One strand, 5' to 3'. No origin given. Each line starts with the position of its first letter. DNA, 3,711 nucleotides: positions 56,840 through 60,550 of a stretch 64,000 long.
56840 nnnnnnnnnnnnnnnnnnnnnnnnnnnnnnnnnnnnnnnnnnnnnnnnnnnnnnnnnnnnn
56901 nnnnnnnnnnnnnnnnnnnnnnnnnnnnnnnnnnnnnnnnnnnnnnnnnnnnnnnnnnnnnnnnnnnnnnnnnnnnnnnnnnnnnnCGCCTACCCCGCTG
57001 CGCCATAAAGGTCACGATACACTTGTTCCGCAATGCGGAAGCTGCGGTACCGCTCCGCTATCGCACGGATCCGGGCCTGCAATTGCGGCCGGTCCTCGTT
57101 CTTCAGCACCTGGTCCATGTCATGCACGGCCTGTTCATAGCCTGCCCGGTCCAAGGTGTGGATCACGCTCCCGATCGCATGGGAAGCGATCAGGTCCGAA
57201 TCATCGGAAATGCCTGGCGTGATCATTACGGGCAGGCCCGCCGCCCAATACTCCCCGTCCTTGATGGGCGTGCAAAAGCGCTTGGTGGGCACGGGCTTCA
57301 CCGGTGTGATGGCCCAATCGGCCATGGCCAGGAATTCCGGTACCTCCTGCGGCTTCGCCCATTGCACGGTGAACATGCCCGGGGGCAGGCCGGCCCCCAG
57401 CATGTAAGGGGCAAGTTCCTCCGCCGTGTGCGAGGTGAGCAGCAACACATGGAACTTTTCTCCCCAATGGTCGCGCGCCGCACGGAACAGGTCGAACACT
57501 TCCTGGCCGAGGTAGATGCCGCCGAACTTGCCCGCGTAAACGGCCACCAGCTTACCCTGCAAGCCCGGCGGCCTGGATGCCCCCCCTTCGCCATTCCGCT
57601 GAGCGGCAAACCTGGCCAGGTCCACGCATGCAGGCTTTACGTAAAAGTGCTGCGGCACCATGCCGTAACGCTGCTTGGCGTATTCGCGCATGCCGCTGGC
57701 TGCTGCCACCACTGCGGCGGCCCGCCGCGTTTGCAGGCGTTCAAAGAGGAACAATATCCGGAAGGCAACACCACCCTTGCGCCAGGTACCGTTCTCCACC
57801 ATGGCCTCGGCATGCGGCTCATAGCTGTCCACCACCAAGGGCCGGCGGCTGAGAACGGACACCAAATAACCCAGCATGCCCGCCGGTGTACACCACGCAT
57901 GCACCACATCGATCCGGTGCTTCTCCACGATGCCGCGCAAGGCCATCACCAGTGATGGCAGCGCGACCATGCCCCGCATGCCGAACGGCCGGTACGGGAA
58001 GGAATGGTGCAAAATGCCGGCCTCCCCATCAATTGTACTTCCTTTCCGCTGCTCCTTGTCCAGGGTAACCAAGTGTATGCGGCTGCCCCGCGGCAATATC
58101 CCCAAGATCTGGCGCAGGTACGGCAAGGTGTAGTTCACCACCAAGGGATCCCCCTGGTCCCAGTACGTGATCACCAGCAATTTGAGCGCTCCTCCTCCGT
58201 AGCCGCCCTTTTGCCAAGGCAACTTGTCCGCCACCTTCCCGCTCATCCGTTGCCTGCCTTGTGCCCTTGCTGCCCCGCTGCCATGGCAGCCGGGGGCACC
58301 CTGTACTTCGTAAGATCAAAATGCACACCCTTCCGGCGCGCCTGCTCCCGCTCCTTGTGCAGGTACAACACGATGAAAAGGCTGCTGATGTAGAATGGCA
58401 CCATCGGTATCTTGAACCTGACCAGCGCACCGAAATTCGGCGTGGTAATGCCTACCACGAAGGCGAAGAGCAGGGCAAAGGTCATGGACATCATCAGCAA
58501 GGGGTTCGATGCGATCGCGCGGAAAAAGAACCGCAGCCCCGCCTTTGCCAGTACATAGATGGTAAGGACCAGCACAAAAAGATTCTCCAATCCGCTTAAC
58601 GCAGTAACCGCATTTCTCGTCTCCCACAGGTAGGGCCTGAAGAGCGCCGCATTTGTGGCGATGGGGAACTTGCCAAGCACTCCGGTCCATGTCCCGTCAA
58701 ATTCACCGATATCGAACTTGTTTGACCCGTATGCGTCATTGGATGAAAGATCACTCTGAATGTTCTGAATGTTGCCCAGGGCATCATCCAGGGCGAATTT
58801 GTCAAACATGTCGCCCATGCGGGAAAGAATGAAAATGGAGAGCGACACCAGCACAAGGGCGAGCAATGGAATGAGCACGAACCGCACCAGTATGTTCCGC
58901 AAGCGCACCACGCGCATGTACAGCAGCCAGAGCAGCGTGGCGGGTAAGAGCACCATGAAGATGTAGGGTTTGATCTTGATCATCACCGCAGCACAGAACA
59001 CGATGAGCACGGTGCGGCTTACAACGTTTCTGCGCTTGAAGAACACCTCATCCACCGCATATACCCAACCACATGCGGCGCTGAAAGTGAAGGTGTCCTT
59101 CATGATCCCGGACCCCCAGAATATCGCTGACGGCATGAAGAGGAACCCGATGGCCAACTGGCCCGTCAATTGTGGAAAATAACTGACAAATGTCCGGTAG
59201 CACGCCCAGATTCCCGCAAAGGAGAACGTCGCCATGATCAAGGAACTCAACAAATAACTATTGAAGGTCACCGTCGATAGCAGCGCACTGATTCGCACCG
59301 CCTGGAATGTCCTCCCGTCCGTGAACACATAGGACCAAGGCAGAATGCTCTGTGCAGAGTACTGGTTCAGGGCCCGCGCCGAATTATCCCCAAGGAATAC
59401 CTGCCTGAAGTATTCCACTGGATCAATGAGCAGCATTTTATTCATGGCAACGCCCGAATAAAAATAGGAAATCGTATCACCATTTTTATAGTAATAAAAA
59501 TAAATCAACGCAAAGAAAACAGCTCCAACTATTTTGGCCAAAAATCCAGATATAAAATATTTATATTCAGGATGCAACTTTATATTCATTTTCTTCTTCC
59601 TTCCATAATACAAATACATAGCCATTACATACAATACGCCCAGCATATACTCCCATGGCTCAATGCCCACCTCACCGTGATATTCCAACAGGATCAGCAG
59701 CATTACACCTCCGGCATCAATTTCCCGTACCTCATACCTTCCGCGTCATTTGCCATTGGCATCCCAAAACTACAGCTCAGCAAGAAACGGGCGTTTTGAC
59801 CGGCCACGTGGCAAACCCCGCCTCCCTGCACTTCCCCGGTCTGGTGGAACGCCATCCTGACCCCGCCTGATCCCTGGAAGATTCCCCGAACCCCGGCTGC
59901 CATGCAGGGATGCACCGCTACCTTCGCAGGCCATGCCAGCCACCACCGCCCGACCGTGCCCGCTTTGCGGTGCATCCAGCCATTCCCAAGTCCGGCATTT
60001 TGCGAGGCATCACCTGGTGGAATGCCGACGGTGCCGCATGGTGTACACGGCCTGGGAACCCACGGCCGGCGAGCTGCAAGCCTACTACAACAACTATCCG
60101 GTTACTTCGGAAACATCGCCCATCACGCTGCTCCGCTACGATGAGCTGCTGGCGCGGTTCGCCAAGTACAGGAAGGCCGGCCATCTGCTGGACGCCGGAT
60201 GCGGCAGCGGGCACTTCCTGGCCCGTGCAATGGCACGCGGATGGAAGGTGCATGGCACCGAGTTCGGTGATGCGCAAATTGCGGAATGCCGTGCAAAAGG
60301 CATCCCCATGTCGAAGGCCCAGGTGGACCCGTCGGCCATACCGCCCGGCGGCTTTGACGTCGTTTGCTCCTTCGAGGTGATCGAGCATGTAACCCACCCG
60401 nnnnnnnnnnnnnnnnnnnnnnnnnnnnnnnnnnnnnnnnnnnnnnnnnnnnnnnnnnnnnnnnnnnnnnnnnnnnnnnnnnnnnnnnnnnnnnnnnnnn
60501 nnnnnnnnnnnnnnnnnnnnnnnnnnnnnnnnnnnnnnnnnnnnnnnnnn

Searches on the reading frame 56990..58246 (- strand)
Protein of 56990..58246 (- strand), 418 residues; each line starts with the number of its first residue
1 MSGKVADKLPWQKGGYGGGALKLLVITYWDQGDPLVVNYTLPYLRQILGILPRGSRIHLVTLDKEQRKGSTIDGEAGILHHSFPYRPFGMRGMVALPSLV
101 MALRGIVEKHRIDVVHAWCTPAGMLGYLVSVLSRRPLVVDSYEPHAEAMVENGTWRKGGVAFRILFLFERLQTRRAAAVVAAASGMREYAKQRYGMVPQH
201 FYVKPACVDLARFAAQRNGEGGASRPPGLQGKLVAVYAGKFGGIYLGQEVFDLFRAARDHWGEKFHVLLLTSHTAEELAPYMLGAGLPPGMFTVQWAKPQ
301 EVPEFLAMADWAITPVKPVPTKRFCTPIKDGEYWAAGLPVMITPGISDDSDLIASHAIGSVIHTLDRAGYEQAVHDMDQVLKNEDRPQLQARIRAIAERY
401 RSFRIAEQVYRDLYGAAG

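Call 7: search_protein_families(library=pfam, proteins=[window:56990-58246:-], max_evalue=0.01)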
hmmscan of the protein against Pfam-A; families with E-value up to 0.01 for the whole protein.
window:56990-58246:- (418 aa): 4 families
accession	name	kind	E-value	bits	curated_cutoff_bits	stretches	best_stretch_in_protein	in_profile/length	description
PF13579.12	Glyco_trans_4_4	-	1.7e-12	48.4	29.7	1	53-199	17-150/158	Glycosyl transferase 4-like domain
PF13439.12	Glyco_transf_4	-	9.7e-12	45.7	28.5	1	53-212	18-170/170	Glycosyltransferase Family 4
PF13477.12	Glyco_trans_4_2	-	0.0048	17.5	23.4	1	43-139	13-103/139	Glycosyl transferase 4-like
PF13692.12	Glyco_trans_1_4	-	0.0086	16.8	27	0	264-345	33-108/142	Glycosyl transferases group 1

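Call 8: search_protein_families(library=ncbifam, proteins=[window:56990-58246:-], max_evalue=0.01)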
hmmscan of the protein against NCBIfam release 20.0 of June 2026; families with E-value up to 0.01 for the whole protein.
window:56990-58246:- (418 aa): 4 families
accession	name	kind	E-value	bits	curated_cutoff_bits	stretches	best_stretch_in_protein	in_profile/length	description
TIGR04063.1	stp3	hypoth_equivalog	5.5e-15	55.1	442.05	1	92-415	73-393/397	TIGR04063 family PEP-CTERM/XrtA system glycosyltransferase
NF047676.1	TeichurnBiosyTuaH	equivalog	0.0009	18.2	550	1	295-399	271-370/384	teichuronic acid biosynthesis protein TuaH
NF007325.0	PRK09814.1-4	equivalog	0.0015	17.8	491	1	326-378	250-299/337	sugar transferase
TIGR02149.1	glgA_Coryne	subfamily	0.0026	17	302.4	1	103-216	75-186/391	glycogen synthase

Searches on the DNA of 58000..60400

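Call 38: search_rna_families(source=window, start=58000, end=60400, threshold=evalue, max_evalue=1)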
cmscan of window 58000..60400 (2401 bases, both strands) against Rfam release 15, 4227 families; matches with E-value up to 1: 0.
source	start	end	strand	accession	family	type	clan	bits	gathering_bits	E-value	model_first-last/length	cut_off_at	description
